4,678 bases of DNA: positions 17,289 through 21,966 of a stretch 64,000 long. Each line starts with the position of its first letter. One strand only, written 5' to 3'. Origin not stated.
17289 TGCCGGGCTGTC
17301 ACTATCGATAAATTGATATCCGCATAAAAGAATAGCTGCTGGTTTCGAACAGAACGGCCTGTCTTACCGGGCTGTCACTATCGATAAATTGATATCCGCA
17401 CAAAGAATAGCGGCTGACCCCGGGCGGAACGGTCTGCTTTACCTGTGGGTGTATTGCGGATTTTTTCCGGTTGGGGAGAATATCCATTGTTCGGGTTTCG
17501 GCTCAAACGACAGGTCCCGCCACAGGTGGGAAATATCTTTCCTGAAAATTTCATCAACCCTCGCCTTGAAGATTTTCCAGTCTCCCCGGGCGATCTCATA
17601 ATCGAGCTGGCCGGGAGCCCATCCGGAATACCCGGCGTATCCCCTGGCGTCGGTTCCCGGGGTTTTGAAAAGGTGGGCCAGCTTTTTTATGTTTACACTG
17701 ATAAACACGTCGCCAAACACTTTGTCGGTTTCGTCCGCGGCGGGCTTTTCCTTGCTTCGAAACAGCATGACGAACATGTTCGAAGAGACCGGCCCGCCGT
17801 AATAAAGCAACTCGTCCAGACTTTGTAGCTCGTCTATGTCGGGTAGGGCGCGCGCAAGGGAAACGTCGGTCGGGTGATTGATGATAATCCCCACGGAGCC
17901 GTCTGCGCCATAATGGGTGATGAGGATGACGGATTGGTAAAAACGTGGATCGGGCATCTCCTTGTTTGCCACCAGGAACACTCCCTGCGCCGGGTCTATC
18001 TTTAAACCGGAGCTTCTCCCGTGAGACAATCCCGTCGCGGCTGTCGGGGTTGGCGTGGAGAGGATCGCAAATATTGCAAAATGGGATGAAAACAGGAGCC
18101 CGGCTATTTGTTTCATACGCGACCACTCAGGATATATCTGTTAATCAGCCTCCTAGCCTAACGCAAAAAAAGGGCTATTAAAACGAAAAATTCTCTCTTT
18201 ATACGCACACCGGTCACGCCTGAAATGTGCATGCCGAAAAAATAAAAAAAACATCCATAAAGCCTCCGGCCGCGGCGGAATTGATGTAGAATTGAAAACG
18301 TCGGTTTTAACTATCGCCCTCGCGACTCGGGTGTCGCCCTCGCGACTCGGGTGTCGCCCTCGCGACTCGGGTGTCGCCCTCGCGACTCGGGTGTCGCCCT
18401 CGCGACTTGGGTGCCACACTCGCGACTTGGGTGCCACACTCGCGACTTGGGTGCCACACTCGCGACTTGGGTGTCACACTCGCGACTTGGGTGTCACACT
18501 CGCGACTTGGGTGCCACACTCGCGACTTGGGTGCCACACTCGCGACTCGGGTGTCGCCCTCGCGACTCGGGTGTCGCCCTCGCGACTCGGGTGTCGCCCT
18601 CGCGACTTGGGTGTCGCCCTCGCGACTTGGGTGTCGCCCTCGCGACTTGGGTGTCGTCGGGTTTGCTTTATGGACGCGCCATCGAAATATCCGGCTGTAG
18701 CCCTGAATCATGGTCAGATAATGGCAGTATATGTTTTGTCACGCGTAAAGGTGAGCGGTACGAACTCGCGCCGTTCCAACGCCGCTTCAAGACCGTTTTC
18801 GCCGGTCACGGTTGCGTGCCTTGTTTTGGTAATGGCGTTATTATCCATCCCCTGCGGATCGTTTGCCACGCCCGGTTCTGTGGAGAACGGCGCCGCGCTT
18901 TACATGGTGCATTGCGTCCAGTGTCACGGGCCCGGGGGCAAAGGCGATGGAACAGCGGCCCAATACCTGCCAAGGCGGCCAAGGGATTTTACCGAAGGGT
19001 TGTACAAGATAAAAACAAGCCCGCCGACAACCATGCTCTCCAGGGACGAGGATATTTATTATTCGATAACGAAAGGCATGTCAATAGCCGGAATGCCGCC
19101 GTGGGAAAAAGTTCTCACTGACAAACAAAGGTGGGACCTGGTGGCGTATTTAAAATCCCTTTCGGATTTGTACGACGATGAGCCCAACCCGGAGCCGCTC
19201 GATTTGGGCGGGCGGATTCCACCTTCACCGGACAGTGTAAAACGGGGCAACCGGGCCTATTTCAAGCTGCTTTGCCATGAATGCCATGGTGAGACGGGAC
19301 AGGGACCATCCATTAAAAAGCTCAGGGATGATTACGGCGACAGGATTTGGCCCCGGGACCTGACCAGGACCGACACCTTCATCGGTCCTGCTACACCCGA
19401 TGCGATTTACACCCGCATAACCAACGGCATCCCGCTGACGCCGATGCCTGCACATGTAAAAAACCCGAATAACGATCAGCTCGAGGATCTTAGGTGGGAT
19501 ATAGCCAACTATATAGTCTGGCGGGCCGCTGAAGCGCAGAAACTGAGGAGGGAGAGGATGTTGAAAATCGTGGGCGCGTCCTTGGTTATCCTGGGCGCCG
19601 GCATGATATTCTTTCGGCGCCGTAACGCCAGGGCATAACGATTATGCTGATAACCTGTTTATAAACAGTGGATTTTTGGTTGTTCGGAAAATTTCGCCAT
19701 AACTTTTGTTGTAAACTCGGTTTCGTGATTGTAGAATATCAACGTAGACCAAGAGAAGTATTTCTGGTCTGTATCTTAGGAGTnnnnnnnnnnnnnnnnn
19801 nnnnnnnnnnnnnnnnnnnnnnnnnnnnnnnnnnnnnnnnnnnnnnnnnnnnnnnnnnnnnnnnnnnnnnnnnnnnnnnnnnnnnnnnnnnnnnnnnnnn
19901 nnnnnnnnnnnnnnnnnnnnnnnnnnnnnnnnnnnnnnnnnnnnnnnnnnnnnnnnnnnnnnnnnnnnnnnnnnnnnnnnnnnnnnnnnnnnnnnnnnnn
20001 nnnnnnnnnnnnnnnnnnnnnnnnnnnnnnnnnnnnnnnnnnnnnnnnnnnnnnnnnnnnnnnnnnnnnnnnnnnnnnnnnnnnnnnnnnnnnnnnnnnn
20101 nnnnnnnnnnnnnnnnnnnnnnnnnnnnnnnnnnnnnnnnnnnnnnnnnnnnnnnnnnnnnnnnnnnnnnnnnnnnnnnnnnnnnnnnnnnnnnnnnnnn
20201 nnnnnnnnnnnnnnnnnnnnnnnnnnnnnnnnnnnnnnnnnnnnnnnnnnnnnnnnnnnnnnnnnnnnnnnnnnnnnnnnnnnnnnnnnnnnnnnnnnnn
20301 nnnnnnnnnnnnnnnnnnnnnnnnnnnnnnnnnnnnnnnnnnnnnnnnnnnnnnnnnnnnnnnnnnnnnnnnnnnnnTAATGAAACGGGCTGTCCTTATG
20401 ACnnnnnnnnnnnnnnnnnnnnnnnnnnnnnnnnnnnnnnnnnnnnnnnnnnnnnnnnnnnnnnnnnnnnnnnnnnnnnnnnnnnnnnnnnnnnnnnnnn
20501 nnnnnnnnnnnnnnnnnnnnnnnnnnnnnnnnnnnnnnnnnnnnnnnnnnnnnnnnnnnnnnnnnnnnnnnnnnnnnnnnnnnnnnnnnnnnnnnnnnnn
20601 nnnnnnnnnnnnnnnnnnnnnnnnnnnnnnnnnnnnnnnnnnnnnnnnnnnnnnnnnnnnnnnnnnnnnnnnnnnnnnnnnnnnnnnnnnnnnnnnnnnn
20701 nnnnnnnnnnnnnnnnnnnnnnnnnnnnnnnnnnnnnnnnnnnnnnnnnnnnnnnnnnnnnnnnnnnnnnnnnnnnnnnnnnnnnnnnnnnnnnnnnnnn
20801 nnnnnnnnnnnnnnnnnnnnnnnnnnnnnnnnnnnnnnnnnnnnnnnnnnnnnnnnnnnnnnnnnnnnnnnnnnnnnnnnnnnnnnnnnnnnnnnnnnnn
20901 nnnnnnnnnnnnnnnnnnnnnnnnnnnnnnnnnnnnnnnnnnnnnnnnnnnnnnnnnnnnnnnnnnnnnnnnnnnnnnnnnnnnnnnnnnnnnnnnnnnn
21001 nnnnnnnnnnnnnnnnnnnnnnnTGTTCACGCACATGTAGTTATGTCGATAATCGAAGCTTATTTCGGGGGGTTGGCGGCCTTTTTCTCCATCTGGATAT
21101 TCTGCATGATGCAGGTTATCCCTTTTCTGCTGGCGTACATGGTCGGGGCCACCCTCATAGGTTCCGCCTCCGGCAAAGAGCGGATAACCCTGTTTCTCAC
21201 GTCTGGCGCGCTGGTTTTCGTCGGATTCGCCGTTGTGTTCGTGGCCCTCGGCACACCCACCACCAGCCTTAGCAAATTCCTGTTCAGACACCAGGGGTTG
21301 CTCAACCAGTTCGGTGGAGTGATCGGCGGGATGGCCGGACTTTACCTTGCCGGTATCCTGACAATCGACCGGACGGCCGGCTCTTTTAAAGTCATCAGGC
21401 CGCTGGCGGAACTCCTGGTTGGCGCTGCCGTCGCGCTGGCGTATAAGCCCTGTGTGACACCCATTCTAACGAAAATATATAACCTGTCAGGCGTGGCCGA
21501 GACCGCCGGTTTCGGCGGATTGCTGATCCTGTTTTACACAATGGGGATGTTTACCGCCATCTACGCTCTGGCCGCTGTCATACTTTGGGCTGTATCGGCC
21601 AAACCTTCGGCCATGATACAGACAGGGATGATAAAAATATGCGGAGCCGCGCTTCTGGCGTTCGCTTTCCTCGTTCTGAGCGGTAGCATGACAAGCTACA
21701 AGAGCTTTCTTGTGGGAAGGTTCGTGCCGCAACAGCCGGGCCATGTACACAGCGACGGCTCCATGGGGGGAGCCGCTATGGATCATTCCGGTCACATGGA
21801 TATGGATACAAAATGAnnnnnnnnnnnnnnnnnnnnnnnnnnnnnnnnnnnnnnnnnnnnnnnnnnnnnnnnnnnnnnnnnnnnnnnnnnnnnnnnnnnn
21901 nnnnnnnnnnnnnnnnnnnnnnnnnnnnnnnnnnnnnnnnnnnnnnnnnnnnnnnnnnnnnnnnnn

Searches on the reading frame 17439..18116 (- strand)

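Call 12: search_protein_families(library=pfam, proteins=[window:17439-18116:-], max_evalue=0.001)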
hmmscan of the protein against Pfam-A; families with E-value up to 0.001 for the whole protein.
window:17439-18116:- (225 aa): 1 family
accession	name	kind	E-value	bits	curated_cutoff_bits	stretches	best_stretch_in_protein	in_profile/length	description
PF02622.21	DUF179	-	3.1e-30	105.7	27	1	53-201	2-151/157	AlgH-like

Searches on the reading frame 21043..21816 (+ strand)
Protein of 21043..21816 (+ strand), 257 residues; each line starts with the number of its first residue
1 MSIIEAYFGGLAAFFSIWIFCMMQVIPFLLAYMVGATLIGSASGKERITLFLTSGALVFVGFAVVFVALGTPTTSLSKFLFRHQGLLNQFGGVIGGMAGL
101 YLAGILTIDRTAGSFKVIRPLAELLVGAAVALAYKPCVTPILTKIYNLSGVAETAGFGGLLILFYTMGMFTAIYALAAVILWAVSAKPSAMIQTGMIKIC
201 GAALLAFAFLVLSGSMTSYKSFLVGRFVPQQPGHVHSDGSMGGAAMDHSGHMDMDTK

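Call 12: search_protein_families(library=pfam, proteins=[window:21043-21816:+], max_evalue=0.001)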
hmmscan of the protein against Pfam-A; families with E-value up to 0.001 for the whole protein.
window:21043-21816:+ (257 aa): 0 families

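Call 35: search_protein_families(library=ncbifam, proteins=[window:21043-21816:+], max_evalue=0.01)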
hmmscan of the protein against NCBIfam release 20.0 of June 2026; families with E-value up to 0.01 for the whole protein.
window:21043-21816:+ (257 aa): 0 families

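Call 47: search_protein_families(library=pfam, proteins=[window:21043-21816:+], max_evalue=1)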
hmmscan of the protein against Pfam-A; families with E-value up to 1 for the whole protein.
window:21043-21816:+ (257 aa): 0 families

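Call 63: search_solved_structures(query=window:21043-21816:+, max_evalue=10)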
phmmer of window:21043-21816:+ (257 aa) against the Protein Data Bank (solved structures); distinct sequences matched with E-value up to 10: 5.
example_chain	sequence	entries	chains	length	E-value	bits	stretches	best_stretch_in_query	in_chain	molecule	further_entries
5vkv_A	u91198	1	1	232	4.6e-13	52.7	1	3-229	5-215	Cytochrome c-type biogenesis protein CcdA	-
5e2q_A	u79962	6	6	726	0.38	13.7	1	151-235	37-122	Dipeptidyl peptidase 3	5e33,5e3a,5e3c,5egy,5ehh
3t6b_A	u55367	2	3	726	0.72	12.8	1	151-235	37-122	Dipeptidyl peptidase 3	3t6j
7oup_A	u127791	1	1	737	0.74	12.7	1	151-235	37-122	Dipeptidyl peptidase 3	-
3fvy_A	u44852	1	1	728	0.85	12.5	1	151-235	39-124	Dipeptidyl-peptidase 3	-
